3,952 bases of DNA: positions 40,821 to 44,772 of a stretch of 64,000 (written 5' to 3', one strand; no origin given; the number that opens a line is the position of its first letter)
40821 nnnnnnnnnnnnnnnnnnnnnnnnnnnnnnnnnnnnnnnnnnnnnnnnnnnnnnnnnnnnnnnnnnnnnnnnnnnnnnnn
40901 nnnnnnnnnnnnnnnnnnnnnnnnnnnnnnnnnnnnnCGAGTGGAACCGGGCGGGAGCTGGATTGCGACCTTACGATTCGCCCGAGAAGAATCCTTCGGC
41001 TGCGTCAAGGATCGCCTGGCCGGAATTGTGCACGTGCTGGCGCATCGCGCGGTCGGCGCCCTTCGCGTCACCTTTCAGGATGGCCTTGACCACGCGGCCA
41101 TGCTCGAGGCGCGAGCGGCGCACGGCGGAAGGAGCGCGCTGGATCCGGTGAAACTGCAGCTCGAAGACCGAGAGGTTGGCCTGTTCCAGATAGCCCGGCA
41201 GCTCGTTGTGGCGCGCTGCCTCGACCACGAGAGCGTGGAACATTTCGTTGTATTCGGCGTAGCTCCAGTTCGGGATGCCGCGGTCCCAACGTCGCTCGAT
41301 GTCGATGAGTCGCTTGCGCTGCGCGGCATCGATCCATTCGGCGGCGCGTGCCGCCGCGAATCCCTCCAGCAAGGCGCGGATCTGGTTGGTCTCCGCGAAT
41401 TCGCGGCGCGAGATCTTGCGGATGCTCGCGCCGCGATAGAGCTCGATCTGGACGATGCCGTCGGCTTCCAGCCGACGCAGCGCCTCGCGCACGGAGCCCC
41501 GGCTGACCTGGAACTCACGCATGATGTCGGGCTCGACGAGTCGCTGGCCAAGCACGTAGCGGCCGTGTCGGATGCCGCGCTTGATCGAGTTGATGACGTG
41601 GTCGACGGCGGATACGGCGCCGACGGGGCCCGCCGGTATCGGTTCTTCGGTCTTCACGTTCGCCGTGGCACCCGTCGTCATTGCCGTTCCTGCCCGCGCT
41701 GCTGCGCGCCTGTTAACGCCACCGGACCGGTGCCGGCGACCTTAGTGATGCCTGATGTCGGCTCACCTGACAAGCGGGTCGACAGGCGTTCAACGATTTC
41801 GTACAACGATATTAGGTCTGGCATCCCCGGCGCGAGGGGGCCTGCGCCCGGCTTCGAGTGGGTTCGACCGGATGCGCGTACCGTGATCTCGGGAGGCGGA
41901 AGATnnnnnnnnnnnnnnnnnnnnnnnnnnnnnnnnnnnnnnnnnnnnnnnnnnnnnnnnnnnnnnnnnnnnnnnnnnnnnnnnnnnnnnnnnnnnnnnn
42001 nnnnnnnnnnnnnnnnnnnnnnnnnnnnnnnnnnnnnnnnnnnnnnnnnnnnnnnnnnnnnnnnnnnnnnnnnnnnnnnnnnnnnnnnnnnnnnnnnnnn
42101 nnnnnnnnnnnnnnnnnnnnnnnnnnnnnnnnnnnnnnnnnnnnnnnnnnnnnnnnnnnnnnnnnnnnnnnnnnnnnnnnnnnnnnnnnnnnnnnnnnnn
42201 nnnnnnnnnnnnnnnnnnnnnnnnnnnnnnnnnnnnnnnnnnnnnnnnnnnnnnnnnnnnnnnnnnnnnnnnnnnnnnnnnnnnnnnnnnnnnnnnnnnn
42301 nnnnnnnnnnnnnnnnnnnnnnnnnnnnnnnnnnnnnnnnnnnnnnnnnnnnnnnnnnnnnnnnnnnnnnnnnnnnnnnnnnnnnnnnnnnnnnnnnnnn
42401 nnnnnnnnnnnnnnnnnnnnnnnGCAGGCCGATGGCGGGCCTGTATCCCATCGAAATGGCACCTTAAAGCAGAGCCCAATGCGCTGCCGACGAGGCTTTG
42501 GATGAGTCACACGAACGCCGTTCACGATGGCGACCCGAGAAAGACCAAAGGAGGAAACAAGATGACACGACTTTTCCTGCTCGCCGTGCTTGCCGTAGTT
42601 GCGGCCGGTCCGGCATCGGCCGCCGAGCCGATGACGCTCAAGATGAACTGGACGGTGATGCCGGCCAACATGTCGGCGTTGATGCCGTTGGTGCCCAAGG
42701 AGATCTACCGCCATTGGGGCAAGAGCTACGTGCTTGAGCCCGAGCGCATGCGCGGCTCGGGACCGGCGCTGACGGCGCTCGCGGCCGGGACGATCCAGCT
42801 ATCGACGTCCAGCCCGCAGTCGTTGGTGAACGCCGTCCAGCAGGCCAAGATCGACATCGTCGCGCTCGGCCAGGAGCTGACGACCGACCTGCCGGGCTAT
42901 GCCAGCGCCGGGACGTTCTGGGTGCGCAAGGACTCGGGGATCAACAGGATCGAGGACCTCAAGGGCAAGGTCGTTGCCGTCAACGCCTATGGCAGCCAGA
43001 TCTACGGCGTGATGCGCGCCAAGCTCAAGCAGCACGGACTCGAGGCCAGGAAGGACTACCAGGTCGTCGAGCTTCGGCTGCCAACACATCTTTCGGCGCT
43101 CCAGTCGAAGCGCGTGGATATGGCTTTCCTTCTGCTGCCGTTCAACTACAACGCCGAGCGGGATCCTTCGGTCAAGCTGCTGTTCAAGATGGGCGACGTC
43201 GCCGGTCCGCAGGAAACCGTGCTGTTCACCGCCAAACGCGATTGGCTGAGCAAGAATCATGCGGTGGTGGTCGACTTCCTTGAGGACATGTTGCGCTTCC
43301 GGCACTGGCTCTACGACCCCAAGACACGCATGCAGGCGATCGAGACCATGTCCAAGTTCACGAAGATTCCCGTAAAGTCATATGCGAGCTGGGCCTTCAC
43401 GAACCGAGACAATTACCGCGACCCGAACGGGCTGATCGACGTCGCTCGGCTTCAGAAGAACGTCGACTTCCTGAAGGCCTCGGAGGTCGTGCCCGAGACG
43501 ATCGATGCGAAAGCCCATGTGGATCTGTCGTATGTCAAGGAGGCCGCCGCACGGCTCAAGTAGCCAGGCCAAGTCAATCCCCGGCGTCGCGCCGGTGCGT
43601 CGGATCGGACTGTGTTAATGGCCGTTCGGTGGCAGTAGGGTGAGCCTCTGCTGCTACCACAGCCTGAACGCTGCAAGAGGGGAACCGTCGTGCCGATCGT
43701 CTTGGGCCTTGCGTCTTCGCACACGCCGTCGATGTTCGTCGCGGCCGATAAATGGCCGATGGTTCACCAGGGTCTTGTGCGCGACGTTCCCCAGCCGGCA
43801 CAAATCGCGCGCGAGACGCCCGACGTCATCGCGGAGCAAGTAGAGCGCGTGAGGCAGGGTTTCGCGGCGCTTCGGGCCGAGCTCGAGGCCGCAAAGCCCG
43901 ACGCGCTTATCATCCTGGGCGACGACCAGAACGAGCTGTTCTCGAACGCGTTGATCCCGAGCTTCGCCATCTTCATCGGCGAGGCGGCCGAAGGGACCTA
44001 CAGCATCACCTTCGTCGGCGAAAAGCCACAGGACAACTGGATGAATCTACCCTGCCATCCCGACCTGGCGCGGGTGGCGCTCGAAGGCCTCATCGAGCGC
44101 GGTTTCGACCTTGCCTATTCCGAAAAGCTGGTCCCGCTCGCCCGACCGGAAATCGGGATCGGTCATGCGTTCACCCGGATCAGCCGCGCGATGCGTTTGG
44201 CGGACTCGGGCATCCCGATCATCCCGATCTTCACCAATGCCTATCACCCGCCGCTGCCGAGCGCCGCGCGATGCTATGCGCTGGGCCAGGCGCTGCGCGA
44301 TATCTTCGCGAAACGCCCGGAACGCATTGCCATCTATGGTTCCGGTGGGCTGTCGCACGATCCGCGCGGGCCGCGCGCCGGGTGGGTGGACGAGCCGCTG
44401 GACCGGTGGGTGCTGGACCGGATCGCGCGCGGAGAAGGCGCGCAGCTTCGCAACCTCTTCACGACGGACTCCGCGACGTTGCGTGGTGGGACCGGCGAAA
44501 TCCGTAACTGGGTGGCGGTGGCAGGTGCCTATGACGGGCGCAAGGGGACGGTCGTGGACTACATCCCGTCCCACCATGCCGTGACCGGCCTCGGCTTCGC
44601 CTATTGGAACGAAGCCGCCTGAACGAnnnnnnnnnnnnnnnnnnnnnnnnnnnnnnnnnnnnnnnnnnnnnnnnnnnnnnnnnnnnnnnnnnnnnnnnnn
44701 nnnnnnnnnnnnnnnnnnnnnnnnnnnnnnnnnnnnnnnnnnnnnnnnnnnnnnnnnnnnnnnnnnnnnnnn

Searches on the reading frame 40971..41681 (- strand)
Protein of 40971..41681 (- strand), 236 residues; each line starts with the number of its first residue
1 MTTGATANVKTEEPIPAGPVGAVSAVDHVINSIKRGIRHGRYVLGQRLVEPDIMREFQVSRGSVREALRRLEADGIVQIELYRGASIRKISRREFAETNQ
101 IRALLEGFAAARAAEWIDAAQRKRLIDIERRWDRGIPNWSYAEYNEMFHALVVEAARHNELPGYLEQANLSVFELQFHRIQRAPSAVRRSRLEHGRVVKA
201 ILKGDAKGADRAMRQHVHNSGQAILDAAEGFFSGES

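Call 6: search_protein_families(library=pfam, proteins=[window:40971-41681:-])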
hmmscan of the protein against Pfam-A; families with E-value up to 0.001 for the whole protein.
window:40971-41681:- (236 aa): 3 families
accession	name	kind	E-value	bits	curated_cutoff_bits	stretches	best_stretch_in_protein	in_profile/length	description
PF07729.17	FCD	-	4.6e-16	59.8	24.3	1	100-218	4-124/125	FCD domain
PF00392.27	GntR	-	3.6e-14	52.6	27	1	27-84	3-61/64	Bacterial regulatory proteins, gntR family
PF14502.12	HTH_41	-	7.4e-05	22.5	25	1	51-80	10-39/48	Helix-turn-helix domain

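Call 22: search_protein_families(library=ncbifam, proteins=[window:40971-41681:-], max_evalue=0.00001)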
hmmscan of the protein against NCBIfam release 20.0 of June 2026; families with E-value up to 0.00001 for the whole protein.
window:40971-41681:- (236 aa): 11 families
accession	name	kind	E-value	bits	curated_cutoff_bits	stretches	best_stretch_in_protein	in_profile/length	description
TIGR03338.1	phnR_burk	equivalog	2.2e-28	99.3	271.5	1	29-220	16-209/212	phosphonate utilization associated transcriptional regulator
NF003011.0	PRK03837.1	subfamily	6.5e-13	48.8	260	1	27-83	16-73/241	transcriptional regulator NanR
NF008571.0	PRK11523.1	equivalog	3.7e-10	39.7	396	1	29-227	13-228/258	transcriptional regulator ExuR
NF008504.0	PRK11414.1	equivalog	8.6e-09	35.4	225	1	23-131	10-118/221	GntR family transcriptional regulator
NF007588.0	PRK10225.1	equivalog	5.2e-08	32.5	442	0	30-226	15-233/257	Uxu operon transcriptional regulator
NF007741.0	PRK10421.1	equivalog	6.5e-07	29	311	0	26-89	9-73/262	transcriptional regulator LldR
NF008576.0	PRK11534.1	equivalog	2.4e-06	27.4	218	0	31-113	14-96/225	DNA-binding transcriptional regulator CsiR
NF007001.0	PRK09464.1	equivalog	2.6e-06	27.2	330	0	27-78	13-65/254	pyruvate dehydrogenase complex transcriptional repressor PdhR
TIGR02018.2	his_ut_repres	equivalog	2.8e-06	26.9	220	1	28-101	3-78/226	histidine utilization transcriptional repressor HutC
TIGR02325.1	C_P_lyase_phnF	equivalog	7.1e-06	25.7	156.8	0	27-98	11-82/238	phosphonate metabolism transcriptional regulator PhnF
TIGR02404.1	trehalos_R_Bsub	equivalog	8.2e-06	25.6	211.95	0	28-91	4-68/233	trehalose operon repressor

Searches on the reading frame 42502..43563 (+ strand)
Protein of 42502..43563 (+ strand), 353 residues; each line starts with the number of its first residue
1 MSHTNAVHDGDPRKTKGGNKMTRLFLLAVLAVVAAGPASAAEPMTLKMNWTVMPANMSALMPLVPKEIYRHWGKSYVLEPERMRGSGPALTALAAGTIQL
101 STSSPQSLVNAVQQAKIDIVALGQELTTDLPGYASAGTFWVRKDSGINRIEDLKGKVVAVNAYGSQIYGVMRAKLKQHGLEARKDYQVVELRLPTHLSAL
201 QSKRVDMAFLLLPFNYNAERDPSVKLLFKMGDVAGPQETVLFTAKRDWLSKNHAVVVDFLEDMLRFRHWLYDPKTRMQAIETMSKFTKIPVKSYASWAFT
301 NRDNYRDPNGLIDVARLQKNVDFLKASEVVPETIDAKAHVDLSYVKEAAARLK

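Call 6: search_protein_families(library=pfam, proteins=[window:42502-43563:+])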
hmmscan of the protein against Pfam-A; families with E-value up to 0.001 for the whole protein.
window:42502-43563:+ (353 aa): 4 families
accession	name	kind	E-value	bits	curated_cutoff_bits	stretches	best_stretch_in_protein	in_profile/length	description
PF12974.12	Phosphonate-bd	-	8e-12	45.5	27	1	90-210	43-162/242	ABC transporter, phosphonate, periplasmic substrate-binding protein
PF09084.16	NMT1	-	2.6e-11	44.3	20.5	1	87-262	32-201/216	NMT1/THI5 like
PF13379.11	NMT1_2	-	2.1e-08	34.8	24.7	1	152-283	121-251/252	NMT1-like family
PF16868.10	NMT1_3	-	2.7e-07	30.9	27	1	134-210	90-166/289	NMT1-like family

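Call 22: search_protein_families(library=ncbifam, proteins=[window:42502-43563:+], max_evalue=0.00001)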
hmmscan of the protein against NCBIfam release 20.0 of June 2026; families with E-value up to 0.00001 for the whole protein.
window:42502-43563:+ (353 aa): 7 families
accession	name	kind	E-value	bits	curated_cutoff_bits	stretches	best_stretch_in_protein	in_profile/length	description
TIGR01728.1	SsuA_fam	subfamily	2.4e-24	86.1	163.5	1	83-346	37-290/290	aliphatic sulfonate ABC transporter substrate-binding protein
TIGR02122.1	TRAP_TAXI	subfamily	3.7e-13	49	84.35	1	23-210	3-196/320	TAXI family TRAP transporter solute-binding subunit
NF008588.0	PRK11553.1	subfamily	9.4e-12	44.5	299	1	87-340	66-308/319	aliphatic sulfonate ABC transporter substrate-binding protein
TIGR01729.1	taurine_ABC_bnd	equivalog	2.3e-10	40.4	304.25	1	87-263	38-206/300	taurine ABC transporter substrate-binding protein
NF008553.0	PRK11480.1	equivalog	4.3e-08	32.7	490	1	90-289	65-255/320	taurine ABC transporter substrate-binding protein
TIGR03431.1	PhnD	equivalog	5.6e-08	32.5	261.1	1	91-161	74-141/288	phosphonate ABC transporter substrate-binding protein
TIGR01098.1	3A0109s03R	subfamily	9.4e-08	31.8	112.05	1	92-161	79-146/253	phosphate/phosphite/phosphonate ABC transporter substrate-binding protein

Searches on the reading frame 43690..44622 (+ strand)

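Call 6: search_protein_families(library=pfam, proteins=[window:43690-44622:+])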
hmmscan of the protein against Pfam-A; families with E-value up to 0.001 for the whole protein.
window:43690-44622:+ (310 aa): 1 family
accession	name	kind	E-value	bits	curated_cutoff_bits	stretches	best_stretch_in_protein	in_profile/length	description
PF02900.23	LigB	-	7.8e-24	84.6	26.3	1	51-291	24-254/269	Catalytic LigB subunit of aromatic ring-opening dioxygenase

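Call 22: search_protein_families(library=ncbifam, proteins=[window:43690-44622:+], max_evalue=0.00001)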
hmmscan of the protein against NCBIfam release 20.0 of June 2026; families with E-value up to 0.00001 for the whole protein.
window:43690-44622:+ (310 aa): 10 families
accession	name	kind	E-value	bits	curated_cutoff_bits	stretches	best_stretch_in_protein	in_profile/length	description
NF009909.0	PRK13370.1-3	subfamily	3.1e-25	89.1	286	1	48-226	20-180/286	3-carboxyethylcatechol 2,3-dioxygenase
NF009901.0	PRK13364.1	subfamily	1.2e-23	83.6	290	1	56-285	35-254/279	class III extradiol dioxygenase family protein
NF009902.0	PRK13365.1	subfamily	8.4e-21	74.2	299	1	56-285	35-255/298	class III extradiol dioxygenase family protein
NF009903.0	PRK13366.1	subfamily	1.3e-20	73.9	317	1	52-283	31-253/284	class III extradiol dioxygenase subunit beta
NF009912.0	PRK13372.1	equivalog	3.2e-20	72.5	837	1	53-283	179-400/443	protocatechuate 4,5-dioxygenase subunit alpha/beta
NF009904.0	PRK13367.1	equivalog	5.7e-18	65.1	412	1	54-294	33-266/426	gallate dioxygenase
NF009908.0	PRK13370.1-2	equivalog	1.4e-17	64.1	467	1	44-229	21-185/314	3-carboxyethylcatechol 2,3-dioxygenase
NF009910.0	PRK13370.1-4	equivalog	6.6e-17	61.6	291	1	44-229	17-185/312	3-carboxyethylcatechol 2,3-dioxygenase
NF009913.0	PRK13373.1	equivalog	1.3e-16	60.8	462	1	52-225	29-194/344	putative dioxygenase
NF009907.0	PRK13370.1-1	equivalog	1.3e-13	50.7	549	1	49-236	22-192/314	3-carboxyethylcatechol 2,3-dioxygenase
